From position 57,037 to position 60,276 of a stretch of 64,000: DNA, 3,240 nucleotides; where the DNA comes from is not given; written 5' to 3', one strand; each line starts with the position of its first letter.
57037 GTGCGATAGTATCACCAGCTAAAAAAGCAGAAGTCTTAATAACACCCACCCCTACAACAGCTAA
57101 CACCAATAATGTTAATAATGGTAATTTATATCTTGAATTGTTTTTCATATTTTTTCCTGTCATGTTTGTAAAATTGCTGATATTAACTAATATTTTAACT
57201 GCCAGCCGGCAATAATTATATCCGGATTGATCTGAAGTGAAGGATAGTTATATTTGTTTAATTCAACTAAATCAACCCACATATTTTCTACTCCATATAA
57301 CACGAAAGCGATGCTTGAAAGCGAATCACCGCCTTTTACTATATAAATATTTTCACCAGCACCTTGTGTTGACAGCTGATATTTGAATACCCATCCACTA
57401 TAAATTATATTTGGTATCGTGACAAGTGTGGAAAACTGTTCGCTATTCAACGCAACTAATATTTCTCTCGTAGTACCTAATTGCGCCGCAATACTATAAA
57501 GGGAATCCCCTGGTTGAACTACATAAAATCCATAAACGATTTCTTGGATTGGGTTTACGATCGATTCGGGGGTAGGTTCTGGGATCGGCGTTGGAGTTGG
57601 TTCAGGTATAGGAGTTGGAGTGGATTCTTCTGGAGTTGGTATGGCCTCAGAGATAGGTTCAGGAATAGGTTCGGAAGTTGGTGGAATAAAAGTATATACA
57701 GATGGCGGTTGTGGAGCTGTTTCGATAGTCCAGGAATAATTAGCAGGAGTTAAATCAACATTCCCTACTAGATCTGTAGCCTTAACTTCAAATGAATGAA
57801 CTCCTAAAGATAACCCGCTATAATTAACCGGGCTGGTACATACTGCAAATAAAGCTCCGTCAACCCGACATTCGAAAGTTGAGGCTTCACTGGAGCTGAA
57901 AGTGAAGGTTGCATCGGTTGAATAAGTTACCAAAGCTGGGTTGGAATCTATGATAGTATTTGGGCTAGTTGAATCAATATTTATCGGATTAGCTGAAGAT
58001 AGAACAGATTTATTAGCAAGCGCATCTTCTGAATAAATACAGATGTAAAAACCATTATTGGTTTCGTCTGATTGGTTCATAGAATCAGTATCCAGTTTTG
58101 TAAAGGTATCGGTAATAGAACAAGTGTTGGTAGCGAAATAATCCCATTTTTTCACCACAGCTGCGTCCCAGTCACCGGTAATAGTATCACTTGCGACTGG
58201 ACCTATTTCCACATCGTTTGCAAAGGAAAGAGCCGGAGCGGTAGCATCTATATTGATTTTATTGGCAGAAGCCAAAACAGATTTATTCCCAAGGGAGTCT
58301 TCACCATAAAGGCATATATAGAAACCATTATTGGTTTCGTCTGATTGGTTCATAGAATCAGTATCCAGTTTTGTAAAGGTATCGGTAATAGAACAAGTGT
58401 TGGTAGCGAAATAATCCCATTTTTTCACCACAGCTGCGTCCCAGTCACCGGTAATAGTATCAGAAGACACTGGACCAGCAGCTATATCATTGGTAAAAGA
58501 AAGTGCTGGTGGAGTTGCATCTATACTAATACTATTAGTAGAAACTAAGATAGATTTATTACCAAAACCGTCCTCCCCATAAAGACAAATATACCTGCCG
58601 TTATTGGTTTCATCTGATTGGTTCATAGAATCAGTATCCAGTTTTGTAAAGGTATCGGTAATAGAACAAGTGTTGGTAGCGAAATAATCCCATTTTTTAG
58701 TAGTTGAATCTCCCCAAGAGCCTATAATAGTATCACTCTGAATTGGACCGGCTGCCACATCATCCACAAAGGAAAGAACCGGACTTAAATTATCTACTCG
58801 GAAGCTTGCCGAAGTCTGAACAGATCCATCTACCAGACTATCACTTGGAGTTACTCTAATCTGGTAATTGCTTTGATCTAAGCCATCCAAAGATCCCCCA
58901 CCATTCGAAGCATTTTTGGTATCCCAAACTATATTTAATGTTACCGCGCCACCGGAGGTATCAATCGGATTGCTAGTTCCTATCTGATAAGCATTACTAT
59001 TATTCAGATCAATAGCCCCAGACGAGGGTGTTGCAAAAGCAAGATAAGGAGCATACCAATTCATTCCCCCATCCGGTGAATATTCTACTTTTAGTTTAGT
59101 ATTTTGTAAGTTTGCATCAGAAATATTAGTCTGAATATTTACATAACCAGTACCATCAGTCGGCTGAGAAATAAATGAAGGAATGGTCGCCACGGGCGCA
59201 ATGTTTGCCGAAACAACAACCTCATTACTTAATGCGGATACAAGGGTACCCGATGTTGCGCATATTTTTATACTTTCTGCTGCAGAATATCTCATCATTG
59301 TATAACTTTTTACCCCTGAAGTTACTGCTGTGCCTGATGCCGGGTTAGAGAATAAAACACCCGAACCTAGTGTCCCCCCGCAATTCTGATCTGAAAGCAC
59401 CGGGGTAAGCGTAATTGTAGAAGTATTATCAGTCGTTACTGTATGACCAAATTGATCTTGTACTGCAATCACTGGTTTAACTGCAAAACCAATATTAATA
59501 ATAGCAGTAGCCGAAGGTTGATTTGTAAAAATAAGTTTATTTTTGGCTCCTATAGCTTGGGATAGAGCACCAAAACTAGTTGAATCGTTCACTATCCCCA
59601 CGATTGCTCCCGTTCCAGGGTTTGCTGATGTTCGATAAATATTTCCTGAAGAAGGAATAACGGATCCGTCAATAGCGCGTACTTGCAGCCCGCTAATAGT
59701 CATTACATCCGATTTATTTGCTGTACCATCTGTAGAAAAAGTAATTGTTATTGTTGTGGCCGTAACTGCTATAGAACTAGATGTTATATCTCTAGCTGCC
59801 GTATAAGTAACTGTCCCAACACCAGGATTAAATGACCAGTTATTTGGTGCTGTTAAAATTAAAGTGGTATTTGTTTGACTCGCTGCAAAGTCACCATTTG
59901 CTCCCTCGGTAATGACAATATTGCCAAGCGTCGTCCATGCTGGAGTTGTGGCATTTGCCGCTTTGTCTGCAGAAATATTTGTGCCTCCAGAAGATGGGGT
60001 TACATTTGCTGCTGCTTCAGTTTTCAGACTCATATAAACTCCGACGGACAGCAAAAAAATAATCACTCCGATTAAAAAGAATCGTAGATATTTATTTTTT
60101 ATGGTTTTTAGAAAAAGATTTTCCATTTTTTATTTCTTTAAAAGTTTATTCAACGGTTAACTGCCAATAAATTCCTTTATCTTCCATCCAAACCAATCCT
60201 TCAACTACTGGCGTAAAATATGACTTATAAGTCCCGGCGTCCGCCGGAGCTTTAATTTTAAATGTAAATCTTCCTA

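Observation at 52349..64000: Tandem cluster of four giant secreted proteins that appear cell-wall tethered and share domains with a peptidoglycan L,D-transpeptidase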

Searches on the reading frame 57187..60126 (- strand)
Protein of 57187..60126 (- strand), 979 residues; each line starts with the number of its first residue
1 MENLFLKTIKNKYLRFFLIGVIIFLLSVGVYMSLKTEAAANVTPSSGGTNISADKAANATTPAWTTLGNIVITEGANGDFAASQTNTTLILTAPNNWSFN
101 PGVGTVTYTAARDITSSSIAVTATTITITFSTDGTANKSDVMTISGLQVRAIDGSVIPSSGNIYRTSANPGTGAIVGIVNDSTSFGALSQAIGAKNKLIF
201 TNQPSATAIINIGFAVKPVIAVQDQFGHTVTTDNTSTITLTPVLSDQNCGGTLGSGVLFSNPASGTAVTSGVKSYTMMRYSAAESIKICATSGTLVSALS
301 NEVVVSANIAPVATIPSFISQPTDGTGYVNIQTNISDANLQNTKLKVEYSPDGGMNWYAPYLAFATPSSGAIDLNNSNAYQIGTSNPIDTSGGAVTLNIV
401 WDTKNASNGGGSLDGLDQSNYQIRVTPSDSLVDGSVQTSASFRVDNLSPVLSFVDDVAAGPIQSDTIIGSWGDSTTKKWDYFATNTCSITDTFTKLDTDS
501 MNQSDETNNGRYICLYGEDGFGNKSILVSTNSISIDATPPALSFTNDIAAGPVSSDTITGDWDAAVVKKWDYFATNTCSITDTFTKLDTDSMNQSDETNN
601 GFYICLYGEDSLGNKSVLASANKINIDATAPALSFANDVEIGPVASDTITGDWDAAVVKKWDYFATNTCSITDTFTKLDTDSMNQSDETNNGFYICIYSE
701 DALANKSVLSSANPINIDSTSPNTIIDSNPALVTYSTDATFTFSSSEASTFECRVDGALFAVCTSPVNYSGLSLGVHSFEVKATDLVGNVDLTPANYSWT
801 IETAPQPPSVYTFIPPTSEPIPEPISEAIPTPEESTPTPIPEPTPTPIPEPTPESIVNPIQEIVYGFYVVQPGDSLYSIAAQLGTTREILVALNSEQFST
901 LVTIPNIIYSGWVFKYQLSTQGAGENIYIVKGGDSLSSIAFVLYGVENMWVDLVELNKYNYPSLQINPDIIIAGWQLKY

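Call 5: search_protein_families(library=pfam, proteins=[window:57187-60126:-], max_evalue=0.01)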
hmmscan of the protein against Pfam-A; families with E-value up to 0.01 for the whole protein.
window:57187-60126:- (979 aa): 1 family
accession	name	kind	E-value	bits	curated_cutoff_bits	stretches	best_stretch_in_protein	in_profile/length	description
PF01476.26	LysM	-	6.7e-10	39.2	20.9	1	868-894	1-27/43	LysM domain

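Call 7: search_protein_families(library=ncbifam, proteins=[window:57187-60126:-], max_evalue=0.01)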
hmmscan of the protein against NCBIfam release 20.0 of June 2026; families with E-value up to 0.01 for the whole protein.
window:57187-60126:- (979 aa): 4 families
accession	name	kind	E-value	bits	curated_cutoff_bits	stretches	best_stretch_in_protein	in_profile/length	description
NF008399.0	PRK11198.1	equivalog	7.8e-05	23.1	134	0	918-959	88-129/149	peptidoglycan-binding protein LysM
TIGR02899.1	spore_safA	subfamily_domain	0.00029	20.7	67.85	0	870-911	1-37/44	SafA/ExsA family spore coat assembly protein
NF008050.0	PRK10783.1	equivalog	0.00035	19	508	1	866-941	344-418/457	murein transglycosylase D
NF042931.1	SAG1386_EF1546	equivalog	0.0015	18.6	80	0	867-899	111-143/158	SAG1386/EF1546 family surface-associated protein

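Call 8: find_encoding_contigs(protein=window:57187-60126:-, flank=10000, max_places=6)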
Protein window:57187-60126:- (979 aa): no gene with exactly this product is on record in the collection.

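Call 18: find_homologous_proteins(query=window:57187-60126:-, max_evalue=0.001)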
Query window:57187-60126:- (979 aa): 56 proteins with E <= 0.001 among 8000 candidates.
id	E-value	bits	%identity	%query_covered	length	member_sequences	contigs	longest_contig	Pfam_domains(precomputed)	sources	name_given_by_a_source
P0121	0.0e+0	2082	100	97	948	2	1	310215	PF01476.27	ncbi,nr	ncbi:MAG TPA: LysM domain-containing protein [Patescibacteria group bacterium]|nr:LysM domain-contai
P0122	0.0e+0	2016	99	64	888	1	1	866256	PF01476.27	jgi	-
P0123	9.1e-177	608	47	11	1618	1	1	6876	PF07495.20,PF17164.11,PF13750.13,PF24421.2,PF19077.7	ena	-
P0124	3.5e-119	418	44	27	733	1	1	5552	PF25059.2,PF21471.4,PF00041.28,PF03174.20,PF10179.16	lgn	-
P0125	7.5e-118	413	51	9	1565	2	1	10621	PF07495.20,PF27332.1,PF22352.3,PF13385.14,PF13750.13,PF24421.2,PF02210.32,PF12245.15,PF09136.17,PF19077.7,PF17936.8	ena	-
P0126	1.8e-92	329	59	31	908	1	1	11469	-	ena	-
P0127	3.8e-84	302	61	26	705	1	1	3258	-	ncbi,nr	ncbi:MAG: hypothetical protein PHG23_03800, partial [Candidatus Pacebacteria bacterium]|nr:hypotheti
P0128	6.2e-67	245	56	21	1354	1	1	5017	PF00041.28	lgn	-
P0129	3.5e-61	226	51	31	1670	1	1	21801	PF18676.7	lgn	-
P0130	4.4e-55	205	54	24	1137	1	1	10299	PF00404.25,PF18657.7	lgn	-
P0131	8.5e-55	205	49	30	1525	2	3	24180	PF18676.7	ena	-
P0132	3.2e-49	186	47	29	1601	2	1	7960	PF26198.1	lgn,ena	-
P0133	1.2e-48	184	60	18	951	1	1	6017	-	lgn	-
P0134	2.6e-45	173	44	31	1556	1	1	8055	PF00404.25,PF18657.7,PF16640.12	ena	-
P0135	3.5e-42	163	42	31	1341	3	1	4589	PF18657.7,PF18676.7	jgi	jgi:hypothetical protein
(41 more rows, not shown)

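Call 19: find_encoding_contigs(protein=P0122, flank=10000, max_places=4)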
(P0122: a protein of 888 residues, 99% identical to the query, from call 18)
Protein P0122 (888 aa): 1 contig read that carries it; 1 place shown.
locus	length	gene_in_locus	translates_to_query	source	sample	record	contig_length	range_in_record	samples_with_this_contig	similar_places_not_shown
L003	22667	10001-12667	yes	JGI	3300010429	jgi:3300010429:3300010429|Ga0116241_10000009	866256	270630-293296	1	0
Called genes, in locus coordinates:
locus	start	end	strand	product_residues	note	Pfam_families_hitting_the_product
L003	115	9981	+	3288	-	-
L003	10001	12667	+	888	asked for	PF01476:LysM (weak)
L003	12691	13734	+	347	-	-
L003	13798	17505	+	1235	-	PF00754:F5_F8_type_C, PF22633:F5_F8_type_C_2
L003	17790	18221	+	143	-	PF02381:MraZ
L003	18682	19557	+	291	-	PF01795:Methyltransf_5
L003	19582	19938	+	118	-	-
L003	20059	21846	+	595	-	PF03717:PBP_dimer, PF00905:Transpeptidase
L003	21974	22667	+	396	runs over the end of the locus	PF08245:Mur_ligase_M, PF02875:Mur_ligase_C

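Call 20: find_encoding_contigs(protein=P0121, flank=10000, max_places=4)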
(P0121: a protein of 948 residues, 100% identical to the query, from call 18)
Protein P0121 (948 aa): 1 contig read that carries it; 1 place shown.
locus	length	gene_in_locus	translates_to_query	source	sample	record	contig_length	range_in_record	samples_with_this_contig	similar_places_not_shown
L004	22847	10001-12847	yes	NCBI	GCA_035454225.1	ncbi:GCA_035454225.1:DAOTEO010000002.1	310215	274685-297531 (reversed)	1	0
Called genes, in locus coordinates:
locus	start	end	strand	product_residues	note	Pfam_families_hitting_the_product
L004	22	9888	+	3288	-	-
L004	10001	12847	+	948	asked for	PF01476:LysM (weak)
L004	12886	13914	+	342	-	-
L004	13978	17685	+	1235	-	PF00754:F5_F8_type_C, PF22633:F5_F8_type_C_2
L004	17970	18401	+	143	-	PF02381:MraZ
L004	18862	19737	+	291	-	PF01795:Methyltransf_5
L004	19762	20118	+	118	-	-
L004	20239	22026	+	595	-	PF03717:PBP_dimer, PF00905:Transpeptidase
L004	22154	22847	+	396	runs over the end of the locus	PF08245:Mur_ligase_M, PF02875:Mur_ligase_C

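Call 31: search_protein_families(library=pfam, proteins=[L003:115-9981:+], max_evalue=0.1)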
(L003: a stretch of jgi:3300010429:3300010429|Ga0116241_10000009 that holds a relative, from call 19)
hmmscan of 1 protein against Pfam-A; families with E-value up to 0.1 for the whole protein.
L003:115-9981:+ (3288 aa): 4 families
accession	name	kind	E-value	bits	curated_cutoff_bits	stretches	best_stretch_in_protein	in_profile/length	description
PF16158.11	N_BRCA1_IG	-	1.8e-17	64.3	28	3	3171-3267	6-89/108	Ig-like domain from next to BRCA1 gene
PF01476.26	LysM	-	0.0002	21.7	20.9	0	3031-3081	1-41/43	LysM domain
PF13779.11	DUF4175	-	0.019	13.4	27.3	0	1893-1973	246-322/825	Domain of unknown function (DUF4175)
PF14310.12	Fn3-like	-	0.024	15.2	25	0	2662-2686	28-52/71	Fibronectin type III-like domain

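Call 32: search_solved_structures(query=L003:115-9981:+, max_evalue=0.01)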
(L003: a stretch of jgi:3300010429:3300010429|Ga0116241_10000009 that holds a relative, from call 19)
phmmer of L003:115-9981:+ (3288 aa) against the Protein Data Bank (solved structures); distinct sequences matched with E-value up to 0.01: 0.

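Call 50: search_solved_structures(query=window:57187-60126:-, max_evalue=1)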
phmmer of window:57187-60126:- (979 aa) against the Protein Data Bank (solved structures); distinct sequences matched with E-value up to 1: 7.
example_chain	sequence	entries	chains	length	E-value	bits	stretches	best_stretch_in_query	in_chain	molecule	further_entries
4uz2_A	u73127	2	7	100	2.3e-06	29.3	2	867-897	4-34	CELL WALL-BINDING ENDOPEPTIDASE-RELATED PROTEIN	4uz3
4xcm_A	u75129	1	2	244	0.0006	21.3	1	867-897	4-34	Cell wall-binding endopeptidase-related protein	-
9m8m_H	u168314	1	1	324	0.016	16.5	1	776-904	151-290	Photosynthetic reaction center subunit H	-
5yz6_A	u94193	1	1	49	0.061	14.6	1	868-907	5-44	Chitinase, lysozyme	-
7pvc_A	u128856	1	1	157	0.079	14.3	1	901-974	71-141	Potassium binding protein Kbp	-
5k2l_A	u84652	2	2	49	0.22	12.7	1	868-895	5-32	Chitinase, lysozyme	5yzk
7vcm_A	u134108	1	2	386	0.41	11.9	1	915-974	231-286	Green fluorescent protein,Potassium binding protein Kbp,Green fluorescent protein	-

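Call 64: search_protein_families(library=pfam, proteins=[L003:247-2034:+], max_evalue=1)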
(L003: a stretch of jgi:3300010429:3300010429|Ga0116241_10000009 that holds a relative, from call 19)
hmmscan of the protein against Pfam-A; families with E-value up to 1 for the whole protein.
L003:247-2034:+ (596 aa): 1 family
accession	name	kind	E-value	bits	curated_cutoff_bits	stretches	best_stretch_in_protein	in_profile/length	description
PF01430.24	HSP33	-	0.023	14.6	21.4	1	217-305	77-158/273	Hsp33 protein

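Call 100: find_encoding_contigs(protein=P0126, flank=10000, max_places=3)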
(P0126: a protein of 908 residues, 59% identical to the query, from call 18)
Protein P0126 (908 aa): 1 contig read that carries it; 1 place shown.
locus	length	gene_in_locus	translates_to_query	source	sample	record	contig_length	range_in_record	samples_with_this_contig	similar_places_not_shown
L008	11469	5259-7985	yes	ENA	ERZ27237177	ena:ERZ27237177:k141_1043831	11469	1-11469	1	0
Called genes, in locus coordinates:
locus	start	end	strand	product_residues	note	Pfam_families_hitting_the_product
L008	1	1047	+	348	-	?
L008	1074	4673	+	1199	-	PF00989:PAS, PF08448:PAS_4, PF13426:PAS_9, PF00989:PAS, PF08448:PAS_4, PF13426:PAS_9, PF01590:GAF, PF13185:GAF_2, +13 more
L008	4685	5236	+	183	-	PF00072:Response_reg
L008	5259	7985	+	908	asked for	-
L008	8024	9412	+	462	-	PF19077:Big_13 (faint)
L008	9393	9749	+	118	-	-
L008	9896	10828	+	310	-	PF01207:Dus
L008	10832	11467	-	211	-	?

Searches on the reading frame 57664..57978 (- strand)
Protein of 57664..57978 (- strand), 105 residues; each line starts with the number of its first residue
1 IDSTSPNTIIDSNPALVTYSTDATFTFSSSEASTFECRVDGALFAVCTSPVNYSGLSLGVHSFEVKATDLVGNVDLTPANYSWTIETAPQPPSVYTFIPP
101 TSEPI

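Call 64: search_protein_families(library=pfam, proteins=[window:57664-57978:-], max_evalue=1)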
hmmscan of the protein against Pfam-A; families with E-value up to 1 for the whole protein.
window:57664-57978:- (105 aa): 0 families

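Call 97: search_protein_families(library=ncbifam, proteins=[window:57664-57978:-], max_evalue=1)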
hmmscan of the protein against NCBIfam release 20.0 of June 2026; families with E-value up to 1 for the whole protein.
window:57664-57978:- (105 aa): 1 family
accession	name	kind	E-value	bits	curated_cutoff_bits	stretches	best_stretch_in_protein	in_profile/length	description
NF047446.1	barrel_OmpL47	domain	0.0037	17.7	40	1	30-74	16-58/68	OmpL47-type beta-barrel domain-containing protein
